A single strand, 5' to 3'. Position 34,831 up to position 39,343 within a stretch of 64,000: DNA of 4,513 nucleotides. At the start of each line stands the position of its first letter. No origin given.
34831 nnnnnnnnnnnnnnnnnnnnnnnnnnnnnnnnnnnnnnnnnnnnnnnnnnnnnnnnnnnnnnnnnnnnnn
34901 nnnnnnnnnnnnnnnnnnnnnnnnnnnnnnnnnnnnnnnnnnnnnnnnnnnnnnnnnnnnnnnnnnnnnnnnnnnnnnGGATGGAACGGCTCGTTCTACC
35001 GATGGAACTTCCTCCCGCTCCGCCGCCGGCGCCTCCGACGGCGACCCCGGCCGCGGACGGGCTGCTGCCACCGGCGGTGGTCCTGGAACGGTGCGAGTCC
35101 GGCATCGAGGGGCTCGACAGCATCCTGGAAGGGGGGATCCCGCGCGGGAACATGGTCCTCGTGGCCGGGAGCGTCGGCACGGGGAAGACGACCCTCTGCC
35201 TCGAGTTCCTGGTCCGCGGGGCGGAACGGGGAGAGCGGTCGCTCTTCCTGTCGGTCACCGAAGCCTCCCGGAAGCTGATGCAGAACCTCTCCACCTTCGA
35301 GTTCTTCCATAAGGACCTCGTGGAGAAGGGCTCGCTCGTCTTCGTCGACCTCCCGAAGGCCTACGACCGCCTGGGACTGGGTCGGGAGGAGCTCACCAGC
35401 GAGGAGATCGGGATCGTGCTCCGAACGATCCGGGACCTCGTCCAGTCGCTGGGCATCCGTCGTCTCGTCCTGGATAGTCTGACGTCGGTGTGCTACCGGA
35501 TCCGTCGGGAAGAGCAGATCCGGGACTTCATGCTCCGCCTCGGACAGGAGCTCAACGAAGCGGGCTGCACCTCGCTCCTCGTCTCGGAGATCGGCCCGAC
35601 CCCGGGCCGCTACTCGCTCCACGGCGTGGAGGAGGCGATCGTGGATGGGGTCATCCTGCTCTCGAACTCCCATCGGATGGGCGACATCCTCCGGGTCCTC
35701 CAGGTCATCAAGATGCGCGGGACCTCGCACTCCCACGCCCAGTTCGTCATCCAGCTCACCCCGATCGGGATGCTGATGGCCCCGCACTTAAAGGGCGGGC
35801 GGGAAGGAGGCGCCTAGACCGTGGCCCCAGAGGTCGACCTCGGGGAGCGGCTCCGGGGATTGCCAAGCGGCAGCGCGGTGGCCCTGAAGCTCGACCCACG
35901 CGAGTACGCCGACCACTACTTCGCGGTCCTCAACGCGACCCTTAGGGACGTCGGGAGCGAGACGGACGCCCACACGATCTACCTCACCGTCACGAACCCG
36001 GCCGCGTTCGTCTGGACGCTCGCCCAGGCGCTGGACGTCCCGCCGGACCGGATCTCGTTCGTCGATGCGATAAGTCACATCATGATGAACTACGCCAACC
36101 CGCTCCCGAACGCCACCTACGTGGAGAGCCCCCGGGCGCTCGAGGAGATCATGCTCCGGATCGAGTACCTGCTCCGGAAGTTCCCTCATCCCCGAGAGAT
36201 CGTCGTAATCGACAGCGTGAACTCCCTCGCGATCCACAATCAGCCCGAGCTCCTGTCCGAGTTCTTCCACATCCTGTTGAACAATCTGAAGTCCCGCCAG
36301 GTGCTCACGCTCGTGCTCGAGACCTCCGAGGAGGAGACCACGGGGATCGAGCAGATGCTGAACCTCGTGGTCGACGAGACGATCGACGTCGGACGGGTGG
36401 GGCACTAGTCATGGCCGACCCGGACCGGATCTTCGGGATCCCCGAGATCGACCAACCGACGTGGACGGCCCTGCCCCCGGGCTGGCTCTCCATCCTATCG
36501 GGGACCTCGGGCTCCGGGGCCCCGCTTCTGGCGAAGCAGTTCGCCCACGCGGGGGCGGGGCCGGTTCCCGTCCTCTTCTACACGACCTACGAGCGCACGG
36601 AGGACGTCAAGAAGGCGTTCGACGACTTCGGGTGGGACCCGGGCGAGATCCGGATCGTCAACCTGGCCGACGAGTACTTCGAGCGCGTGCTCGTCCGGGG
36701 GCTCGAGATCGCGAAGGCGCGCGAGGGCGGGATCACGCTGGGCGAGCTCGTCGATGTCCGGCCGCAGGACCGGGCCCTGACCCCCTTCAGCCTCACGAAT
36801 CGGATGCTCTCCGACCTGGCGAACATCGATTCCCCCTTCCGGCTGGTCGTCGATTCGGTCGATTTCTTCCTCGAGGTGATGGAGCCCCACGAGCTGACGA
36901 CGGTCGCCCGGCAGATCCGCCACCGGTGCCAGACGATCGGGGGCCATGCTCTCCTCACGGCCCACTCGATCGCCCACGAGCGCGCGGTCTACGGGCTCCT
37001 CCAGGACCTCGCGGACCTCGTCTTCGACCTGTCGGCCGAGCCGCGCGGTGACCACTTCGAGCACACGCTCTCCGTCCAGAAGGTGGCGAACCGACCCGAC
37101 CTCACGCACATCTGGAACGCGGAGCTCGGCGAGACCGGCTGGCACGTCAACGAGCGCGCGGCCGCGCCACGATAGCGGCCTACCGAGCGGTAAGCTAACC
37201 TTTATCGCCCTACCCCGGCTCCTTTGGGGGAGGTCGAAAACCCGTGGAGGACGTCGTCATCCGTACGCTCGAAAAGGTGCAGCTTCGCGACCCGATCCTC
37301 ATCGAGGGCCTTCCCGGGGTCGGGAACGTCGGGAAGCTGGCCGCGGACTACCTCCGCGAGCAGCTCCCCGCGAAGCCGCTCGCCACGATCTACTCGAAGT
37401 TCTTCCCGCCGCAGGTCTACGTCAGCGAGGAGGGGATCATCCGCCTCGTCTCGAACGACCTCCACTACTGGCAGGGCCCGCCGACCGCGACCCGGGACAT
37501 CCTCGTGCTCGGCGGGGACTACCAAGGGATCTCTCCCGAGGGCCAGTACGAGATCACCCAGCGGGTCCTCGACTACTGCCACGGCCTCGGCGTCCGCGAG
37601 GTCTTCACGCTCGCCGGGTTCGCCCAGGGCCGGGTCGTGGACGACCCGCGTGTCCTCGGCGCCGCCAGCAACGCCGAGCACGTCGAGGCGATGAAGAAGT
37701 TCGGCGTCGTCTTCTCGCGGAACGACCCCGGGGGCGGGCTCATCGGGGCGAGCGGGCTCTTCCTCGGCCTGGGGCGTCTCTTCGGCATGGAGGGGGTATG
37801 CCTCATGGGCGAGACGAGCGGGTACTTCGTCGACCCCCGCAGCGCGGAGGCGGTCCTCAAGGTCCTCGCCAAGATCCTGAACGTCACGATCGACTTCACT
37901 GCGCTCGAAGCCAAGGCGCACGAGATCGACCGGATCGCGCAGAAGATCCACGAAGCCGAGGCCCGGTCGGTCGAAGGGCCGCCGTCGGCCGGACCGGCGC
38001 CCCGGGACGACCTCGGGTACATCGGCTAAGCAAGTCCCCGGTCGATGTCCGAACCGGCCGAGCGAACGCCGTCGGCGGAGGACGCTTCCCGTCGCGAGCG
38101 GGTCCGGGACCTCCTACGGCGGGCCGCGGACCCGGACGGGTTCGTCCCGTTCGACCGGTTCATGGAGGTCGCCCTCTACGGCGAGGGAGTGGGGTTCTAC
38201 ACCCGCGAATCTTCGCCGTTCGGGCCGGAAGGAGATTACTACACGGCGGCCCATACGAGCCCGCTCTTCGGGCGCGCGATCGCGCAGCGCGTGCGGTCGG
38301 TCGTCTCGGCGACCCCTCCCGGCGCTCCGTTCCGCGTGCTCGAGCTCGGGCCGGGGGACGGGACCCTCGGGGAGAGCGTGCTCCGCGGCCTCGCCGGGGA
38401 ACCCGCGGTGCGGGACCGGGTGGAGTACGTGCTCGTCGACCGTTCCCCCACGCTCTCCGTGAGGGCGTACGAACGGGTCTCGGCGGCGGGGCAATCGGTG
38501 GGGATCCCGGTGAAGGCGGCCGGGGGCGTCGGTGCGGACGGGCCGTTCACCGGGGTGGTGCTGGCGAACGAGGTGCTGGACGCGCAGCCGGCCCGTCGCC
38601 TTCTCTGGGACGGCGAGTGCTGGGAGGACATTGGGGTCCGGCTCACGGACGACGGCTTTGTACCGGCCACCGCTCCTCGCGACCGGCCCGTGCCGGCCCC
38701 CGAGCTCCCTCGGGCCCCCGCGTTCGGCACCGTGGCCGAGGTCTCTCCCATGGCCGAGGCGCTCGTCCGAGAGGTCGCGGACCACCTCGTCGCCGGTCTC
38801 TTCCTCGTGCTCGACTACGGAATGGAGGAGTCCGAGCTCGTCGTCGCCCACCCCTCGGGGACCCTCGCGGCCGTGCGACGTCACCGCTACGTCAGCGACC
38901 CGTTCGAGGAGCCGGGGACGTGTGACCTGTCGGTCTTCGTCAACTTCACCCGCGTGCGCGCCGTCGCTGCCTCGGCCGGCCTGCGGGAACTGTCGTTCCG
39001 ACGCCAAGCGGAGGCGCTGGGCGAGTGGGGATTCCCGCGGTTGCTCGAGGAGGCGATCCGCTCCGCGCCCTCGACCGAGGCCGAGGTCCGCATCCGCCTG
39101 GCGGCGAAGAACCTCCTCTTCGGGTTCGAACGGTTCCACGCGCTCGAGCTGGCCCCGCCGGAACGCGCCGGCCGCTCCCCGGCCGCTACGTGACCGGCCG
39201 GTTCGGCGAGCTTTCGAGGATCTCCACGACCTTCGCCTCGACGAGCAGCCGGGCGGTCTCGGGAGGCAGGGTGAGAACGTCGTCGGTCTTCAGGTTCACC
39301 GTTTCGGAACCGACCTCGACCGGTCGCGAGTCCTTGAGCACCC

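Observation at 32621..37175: Translationally coupled four-gene P-loop module: HerA/FtsK-like ATPase plus one intact and two Walker-A-dead KaiC/RecA-like paralogs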

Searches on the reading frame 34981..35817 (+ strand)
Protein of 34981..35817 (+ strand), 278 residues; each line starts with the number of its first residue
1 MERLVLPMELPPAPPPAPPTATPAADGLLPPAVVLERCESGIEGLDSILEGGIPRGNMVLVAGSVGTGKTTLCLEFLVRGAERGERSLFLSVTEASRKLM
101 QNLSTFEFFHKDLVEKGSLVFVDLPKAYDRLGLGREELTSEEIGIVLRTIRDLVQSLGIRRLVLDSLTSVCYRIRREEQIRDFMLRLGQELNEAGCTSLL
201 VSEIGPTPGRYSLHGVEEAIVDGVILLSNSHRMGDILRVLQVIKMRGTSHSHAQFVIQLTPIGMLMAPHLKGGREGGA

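Call 3: search_protein_families(library=pfam, proteins=[window:34981-35817:+], max_evalue=1)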
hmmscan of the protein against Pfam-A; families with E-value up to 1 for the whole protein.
window:34981-35817:+ (278 aa): 21 families
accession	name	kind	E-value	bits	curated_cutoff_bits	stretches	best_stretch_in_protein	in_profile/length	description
PF06745.19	ATPase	-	1.5e-53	182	26.6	1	39-264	2-224/231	KaiC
PF13481.12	AAA_25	-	1.3e-09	38.5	27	1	31-201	8-187/195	AAA domain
PF03796.21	DnaB_C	-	0.00028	20.8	27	1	39-103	3-67/255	DnaB-like helicase C terminal domain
PF00154.27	RecA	-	0.00033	20.6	27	1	36-93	31-89/262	recA bacterial DNA recombination protein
PF13191.12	AAA_16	-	0.0004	21.4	32.6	1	45-164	12-138/167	AAA ATPase domain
PF13401.12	AAA_22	-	0.0024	18.6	27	1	57-105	6-33/130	AAA domain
PF05625.17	PAXNEB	-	0.0067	16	28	1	40-103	21-85/366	PAXNEB protein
PF09848.15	SLFN-g3_helicase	-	0.013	15.2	24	1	58-102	3-49/354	Schlafen group 3, DNA/RNA helicase domain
PF20720.3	nSTAND3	-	0.024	14.8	27.2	1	57-100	18-61/155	Novel STAND NTPase 3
PF25199.1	nSTAND_NTPase5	-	0.03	14.6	34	1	55-103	40-87/145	Novel STAND NTPase 5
PF13479.12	AAA_24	-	0.031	14.6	27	1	56-101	2-38/195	AAA domain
PF01637.24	ATPase_2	-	0.035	14.3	33.2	1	42-97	8-61/225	ATPase domain predominantly from Archaea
PF08423.17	Rad51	-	0.038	13.7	22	1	39-78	9-48/244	Rad51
PF14516.12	AAA_35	-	0.051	12.8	27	1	55-106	30-81/331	AAA-like domain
PF13173.12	AAA_14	-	0.071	13.6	27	1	57-123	3-69/129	AAA domain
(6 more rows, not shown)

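Call 4: search_protein_families(library=ncbifam, proteins=[window:34981-35817:+], max_evalue=1)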
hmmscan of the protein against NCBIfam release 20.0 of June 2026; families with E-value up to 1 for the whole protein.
window:34981-35817:+ (278 aa): 29 families (the best 25 are shown)
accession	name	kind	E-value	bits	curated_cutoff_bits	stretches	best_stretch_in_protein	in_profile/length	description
NF006799.0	PRK09302.1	equivalog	2.1e-42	145.4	408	1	34-264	9-236/515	circadian clock protein KaiC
TIGR03880.1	KaiC_arch_3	hypoth_equivalog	3.9e-35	121.4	249.45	1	41-260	1-211/224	KaiC domain-containing protein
TIGR03877.1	thermo_KaiC_1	hypoth_equivalog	1.1e-33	116.7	307.25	1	36-268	2-234/238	KaiC domain-containing protein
TIGR03881.1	KaiC_arch_4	hypoth_equivalog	3e-32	112.2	247.8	1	36-261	1-222/231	KaiC domain-containing protein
TIGR02655.1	circ_KaiC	equivalog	7.9e-27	94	546.25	1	39-266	4-228/484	circadian clock protein KaiC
NF004723.0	PRK06067.1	subfamily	3e-13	49.8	194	1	39-253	17-220/243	flagellar accessory protein FlaH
TIGR03878.1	thermo_KaiC_2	hypoth_equivalog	9.3e-10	38.2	232.2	1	51-265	31-252/259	KaiC domain-containing protein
NF052589.1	ArlH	equivalog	1.1e-08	35.1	215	1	45-248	9-203/229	archaellum protein ArlH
TIGR00416.1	sms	equivalog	4.9e-08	32.1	403.05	1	37-99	75-137/454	DNA repair protein RadA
TIGR02237.1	recomb_radB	equivalog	6.5e-07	29.4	172.4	1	45-190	1-128/210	DNA repair and recombination protein RadB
NF004629.0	PRK05973.1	equivalog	7.4e-07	28.4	156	1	53-109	61-117/237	DNA helicase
NF006861.0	PRK09361.1-1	equivalog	2.3e-06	27.3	278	1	39-179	6-133/235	DNA repair and recombination protein RadB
TIGR03600.1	phage_DnaB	exception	7.5e-06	25.2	498.65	1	40-102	179-241/421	phage replicative helicase, DnaB family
NF006320.0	PRK08533.1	equivalog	1.1e-05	25.2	215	1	44-187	12-146/230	flagellar accessory protein FlaH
NF003301.0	PRK04301.1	equivalog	0.00018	20.8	259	1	37-83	82-128/316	DNA repair and recombination protein RadA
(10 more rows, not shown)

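Call 24: search_protein_families(library=padloc, proteins=[window:34981-35817:+], max_evalue=0.1)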
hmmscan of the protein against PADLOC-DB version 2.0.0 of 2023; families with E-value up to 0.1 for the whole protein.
window:34981-35817:+ (278 aa): 1 family
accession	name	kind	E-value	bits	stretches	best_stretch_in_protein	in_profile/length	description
PDLC04140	mad8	-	4.8e-07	27.6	2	53-86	24-59/314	mads_8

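Call 39: search_solved_structures(query=A4, max_evalue=0.001)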
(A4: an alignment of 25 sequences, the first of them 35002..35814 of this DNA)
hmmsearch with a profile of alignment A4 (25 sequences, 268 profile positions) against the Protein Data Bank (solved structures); distinct sequences matched with E-value up to 0.001: 62 (the best 60 are shown).
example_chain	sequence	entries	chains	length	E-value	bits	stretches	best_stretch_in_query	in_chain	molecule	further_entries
8zn5_B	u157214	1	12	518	4.9e-66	225.7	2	20-251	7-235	KaiC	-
8zn6_F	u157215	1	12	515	2.5e-56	193.9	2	15-258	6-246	KaiC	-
5jwq_A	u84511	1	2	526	2.5e-55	190.6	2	11-247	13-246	Circadian clock protein kinase KaiC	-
7s65_A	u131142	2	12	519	8.4e-55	188.9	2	16-258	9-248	Circadian clock protein kinase KaiC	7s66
7dy1_A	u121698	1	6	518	2.4e-54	187.4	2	14-247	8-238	Circadian clock protein kinase KaiC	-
4o0m_A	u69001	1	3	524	2.7e-54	187.2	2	14-247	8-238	Circadian clock protein kinase KaiC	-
9ofh_A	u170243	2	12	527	3.1e-54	187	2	11-258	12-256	Circadian clock oscillator protein KaiC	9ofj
7dye_A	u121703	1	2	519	5.1e-54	186.3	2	16-258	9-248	Circadian clock protein kinase KaiC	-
3s1a_A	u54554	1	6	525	5.4e-54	186.2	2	16-258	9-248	Circadian clock protein kinase kaiC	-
3jzm_A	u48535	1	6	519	5.4e-54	186.2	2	16-258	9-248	Circadian clock protein kinase kaiC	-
3k0f_A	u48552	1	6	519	5.8e-54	186.1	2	16-258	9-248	Circadian clock protein kinase KaiC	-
4dug_A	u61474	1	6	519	9.5e-54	185.4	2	16-258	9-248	Circadian clock protein kinase kaiC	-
3k09_A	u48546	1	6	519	1.1e-53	185.2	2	16-258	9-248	Circadian clock protein kinase kaiC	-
3k0a_A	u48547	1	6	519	1.2e-53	185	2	16-258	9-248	Circadian clock protein kinase KaiC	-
7wdc_A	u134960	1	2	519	1.4e-53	184.8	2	16-258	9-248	Circadian clock protein kinase KaiC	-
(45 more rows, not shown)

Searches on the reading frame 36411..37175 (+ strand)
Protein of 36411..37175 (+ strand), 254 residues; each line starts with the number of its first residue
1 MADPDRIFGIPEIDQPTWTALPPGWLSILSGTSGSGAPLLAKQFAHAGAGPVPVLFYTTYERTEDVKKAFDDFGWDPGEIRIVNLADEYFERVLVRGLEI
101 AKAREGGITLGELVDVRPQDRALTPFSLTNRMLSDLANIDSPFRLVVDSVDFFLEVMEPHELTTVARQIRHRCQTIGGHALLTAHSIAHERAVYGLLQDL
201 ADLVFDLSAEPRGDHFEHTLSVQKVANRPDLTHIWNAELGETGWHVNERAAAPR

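Call 3: search_protein_families(library=pfam, proteins=[window:36411-37175:+], max_evalue=1)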
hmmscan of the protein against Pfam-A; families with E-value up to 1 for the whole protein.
window:36411-37175:+ (254 aa): 1 family
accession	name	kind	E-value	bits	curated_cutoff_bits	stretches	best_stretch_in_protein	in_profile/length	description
PF06745.19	ATPase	-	3.2e-11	43.5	26.6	1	9-246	4-226/231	KaiC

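Call 4: search_protein_families(library=ncbifam, proteins=[window:36411-37175:+], max_evalue=1)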
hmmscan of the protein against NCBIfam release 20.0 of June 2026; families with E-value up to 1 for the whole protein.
window:36411-37175:+ (254 aa): 7 families
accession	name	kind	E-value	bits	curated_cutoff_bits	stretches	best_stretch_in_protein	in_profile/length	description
NF006799.0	PRK09302.1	equivalog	1.2e-05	24.1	408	1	9-77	16-86/515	circadian clock protein KaiC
TIGR03877.1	thermo_KaiC_1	hypoth_equivalog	5.4e-05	22.8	307.25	1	9-78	7-77/238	KaiC domain-containing protein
NF052589.1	ArlH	equivalog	0.00017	21.4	215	1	145-227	119-202/229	archaellum protein ArlH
TIGR03881.1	KaiC_arch_4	hypoth_equivalog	0.00028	20.7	247.8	1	8-235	5-216/231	KaiC domain-containing protein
TIGR02655.1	circ_KaiC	equivalog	0.00038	19.2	546.25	1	14-77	11-76/484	circadian clock protein KaiC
NF004723.0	PRK06067.1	subfamily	0.00071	19.2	194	1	145-226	133-213/243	flagellar accessory protein FlaH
TIGR03880.1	KaiC_arch_3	hypoth_equivalog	0.0024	17.5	249.45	0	113-223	80-192/224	KaiC domain-containing protein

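Call 24: search_protein_families(library=padloc, proteins=[window:36411-37175:+], max_evalue=0.1)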
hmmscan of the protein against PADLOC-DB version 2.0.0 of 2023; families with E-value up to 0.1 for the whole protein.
window:36411-37175:+ (254 aa): 0 families

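Call 41: search_solved_structures(query=A3, max_evalue=10, show_alignments=1)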
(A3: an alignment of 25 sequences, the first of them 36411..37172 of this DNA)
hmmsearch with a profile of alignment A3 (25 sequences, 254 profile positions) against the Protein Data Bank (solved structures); distinct sequences matched with E-value up to 10: 51.
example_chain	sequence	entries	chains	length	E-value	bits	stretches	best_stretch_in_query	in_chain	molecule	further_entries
2zts_A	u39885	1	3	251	2.8e-09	40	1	9-78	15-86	Putative uncharacterized protein PH0186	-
8zn5_B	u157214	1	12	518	4.2e-08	36.1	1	9-79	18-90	KaiC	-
2w0m_A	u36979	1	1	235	1.4e-07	34.4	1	9-79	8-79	SSO2452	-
8fwi_A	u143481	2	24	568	3.3e-07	33.2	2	9-76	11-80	Circadian clock protein KaiC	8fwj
26qx_A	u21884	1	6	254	3.4e-07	33.1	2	10-79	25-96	Circadian clock oscillator protein KaiC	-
8db3_A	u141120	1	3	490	4.8e-07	32.6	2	9-76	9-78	Circadian clock protein KaiC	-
26rc_A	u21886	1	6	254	6.1e-07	32.3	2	10-79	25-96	Circadian clock oscillator protein KaiC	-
7x1z_A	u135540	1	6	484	8.2e-07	31.9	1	11-79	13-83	Circadian clock oscillator protein KaiC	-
7x1y_A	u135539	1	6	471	8.3e-07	31.9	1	11-79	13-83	Circadian clock oscillator protein KaiC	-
8dba_A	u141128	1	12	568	1e-06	31.6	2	9-76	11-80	Circadian clock protein KaiC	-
4ijm_A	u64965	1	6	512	1e-06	31.6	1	11-79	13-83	Circadian clock protein kinase KaiC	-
3s1a_A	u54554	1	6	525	1.1e-06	31.4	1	10-79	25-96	Circadian clock protein kinase kaiC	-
7dyi_A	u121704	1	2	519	1.1e-06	31.4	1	10-79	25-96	Circadian clock protein kinase KaiC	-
3k0c_A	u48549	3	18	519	1.1e-06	31.4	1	10-79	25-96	Circadian clock protein kinase KaiC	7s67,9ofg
3k09_A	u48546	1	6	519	1.1e-06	31.4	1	10-79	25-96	Circadian clock protein kinase kaiC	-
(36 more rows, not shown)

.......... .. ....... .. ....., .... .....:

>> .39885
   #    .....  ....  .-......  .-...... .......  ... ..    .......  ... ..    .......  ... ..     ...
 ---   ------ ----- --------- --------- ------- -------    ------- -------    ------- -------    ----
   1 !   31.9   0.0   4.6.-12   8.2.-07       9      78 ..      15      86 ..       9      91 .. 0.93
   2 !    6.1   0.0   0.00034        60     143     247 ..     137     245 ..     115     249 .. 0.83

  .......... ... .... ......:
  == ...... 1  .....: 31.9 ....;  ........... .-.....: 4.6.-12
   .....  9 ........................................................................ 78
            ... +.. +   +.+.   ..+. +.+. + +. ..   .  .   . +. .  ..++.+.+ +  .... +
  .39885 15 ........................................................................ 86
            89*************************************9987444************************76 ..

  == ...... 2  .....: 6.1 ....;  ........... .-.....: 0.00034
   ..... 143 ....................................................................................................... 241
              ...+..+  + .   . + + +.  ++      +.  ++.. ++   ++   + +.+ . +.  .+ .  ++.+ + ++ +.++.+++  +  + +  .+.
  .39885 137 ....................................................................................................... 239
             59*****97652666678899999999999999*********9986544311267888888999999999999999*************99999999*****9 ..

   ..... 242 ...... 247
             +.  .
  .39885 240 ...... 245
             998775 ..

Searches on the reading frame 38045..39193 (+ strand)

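Call 51: search_protein_families(library=pfam, proteins=[window:38045-39193:+], max_evalue=0.001)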
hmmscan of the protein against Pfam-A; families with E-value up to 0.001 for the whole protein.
window:38045-39193:+ (382 aa): 1 family
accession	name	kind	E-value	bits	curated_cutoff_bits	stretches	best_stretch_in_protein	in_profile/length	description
PF02636.23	Methyltransf_28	-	2.7e-43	148.7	23.3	1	79-315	2-245/249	Putative S-adenosyl-L-methionine-dependent methyltransferase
